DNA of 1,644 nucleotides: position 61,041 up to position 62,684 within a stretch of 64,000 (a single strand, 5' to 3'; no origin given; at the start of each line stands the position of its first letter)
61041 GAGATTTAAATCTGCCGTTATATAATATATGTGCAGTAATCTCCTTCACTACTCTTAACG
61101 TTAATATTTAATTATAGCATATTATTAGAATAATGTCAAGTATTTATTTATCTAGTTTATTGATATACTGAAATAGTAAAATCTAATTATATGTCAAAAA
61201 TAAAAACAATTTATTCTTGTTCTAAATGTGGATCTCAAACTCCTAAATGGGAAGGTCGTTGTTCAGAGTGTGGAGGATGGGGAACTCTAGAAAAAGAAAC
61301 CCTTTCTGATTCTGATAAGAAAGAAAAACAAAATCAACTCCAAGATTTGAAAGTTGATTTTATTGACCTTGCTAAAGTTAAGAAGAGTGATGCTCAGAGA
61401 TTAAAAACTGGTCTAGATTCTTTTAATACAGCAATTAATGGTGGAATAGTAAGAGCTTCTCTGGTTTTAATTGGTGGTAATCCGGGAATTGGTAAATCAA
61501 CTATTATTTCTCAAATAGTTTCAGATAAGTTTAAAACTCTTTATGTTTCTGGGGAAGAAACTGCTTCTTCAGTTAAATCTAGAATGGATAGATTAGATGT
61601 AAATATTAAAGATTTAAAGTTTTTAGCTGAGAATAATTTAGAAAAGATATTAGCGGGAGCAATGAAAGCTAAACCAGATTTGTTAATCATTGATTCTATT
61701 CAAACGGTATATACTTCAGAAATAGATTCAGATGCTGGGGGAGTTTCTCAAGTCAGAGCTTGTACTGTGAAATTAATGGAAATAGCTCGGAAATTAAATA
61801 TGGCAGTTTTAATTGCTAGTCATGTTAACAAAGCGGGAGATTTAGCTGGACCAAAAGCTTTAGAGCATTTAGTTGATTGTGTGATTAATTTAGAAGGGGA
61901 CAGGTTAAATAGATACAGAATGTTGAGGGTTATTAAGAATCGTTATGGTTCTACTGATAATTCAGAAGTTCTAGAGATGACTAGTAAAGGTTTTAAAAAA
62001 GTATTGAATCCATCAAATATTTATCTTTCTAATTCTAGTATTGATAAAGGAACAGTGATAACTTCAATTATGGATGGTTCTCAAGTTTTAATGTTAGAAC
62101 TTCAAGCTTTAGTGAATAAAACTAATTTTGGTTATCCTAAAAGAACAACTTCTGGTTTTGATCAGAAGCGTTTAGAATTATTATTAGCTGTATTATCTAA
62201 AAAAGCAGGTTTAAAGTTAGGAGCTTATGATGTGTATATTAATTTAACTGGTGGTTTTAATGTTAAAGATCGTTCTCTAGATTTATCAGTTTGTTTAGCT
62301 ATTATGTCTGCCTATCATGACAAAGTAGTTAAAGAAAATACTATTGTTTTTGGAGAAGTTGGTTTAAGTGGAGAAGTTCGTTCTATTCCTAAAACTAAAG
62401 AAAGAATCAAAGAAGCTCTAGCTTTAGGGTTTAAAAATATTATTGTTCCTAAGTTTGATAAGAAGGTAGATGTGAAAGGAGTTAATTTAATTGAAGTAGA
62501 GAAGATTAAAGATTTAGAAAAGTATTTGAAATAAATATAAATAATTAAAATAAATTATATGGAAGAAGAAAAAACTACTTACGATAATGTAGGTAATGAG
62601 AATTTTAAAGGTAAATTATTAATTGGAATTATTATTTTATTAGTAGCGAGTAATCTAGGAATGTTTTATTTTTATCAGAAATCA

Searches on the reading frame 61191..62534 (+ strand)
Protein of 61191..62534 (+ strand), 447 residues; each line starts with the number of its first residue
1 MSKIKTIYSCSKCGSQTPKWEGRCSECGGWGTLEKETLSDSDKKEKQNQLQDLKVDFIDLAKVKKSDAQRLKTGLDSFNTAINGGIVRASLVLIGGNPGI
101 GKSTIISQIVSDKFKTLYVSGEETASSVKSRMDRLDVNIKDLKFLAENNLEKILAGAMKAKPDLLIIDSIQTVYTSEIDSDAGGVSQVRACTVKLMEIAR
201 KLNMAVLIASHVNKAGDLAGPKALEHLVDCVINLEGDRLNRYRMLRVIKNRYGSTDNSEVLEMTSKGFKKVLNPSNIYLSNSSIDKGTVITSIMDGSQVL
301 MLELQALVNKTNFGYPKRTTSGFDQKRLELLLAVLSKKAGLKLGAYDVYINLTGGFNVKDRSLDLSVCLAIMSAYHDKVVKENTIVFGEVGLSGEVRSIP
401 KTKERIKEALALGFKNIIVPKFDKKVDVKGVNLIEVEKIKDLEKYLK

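Call 98: search_protein_families(library=pfam, proteins=[window:61191-62534:+], max_evalue=0.001)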
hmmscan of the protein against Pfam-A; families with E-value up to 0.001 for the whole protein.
window:61191-62534:+ (447 aa): 8 families
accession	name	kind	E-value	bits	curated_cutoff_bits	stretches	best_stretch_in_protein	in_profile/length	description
PF06745.19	ATPase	-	1.7e-18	67.3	26.6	2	72-143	2-78/231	KaiC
PF13481.12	AAA_25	-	4.2e-12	46.5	27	1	62-217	6-195/195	AAA domain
PF13541.12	ChlI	-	1.6e-10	41.4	27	1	337-421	34-119/121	Subunit ChlI of Mg-chelatase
PF18073.7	Zn_ribbon_LapB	-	3.3e-08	33.5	25.7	1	8-34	1-27/28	Rubredoxin metal binding domain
PF03796.21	DnaB_C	-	2.1e-07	31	27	0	71-142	2-77/255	DnaB-like helicase C terminal domain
PF05362.19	Lon_C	-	2.5e-06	27.6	21.1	1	346-429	94-177/205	Lon protease (S16) C-terminal proteolytic domain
PF00004.35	AAA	-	2.9e-05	25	21.2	1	92-200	1-96/131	ATPase family associated with various cellular activities (AAA)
PF13173.12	AAA_14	-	0.00023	21.6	27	1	91-173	4-74/129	AAA domain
